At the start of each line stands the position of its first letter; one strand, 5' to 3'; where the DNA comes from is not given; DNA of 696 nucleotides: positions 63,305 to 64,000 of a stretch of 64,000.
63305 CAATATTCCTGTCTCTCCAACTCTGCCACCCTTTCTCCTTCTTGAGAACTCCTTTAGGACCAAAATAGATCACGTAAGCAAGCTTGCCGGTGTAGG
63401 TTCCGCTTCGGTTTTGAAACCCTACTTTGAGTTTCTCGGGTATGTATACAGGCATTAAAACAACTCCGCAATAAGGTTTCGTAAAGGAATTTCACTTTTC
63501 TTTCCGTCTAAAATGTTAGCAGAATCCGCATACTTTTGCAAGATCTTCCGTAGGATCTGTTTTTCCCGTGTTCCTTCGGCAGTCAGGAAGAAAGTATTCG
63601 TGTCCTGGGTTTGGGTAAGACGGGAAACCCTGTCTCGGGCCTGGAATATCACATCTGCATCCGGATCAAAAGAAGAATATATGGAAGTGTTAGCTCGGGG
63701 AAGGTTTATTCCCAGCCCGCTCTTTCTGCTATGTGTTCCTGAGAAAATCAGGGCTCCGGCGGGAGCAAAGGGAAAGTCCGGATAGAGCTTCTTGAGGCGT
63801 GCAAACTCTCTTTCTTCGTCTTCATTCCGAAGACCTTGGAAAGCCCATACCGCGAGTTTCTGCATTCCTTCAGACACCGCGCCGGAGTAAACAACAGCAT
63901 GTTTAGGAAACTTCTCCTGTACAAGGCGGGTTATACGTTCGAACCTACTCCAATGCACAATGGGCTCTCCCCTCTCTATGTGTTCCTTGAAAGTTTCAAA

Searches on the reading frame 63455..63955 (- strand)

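Call 66: search_protein_families(library=pfam, proteins=[window:63455-63955:-], max_evalue=0.001)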
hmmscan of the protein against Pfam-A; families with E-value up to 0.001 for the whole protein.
window:63455-63955:- (166 aa): 0 families

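Call 68: search_protein_families(library=phrogs, proteins=[window:63455-63955:-], max_evalue=0.01)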
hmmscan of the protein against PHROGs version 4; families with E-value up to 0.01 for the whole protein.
window:63455-63955:- (166 aa): 1 family
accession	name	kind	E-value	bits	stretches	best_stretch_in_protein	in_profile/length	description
phrog_62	-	DNA, RNA and nucleotide metabolism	1.5e-08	33.6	1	75-158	1059-1142/1881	DNA helicase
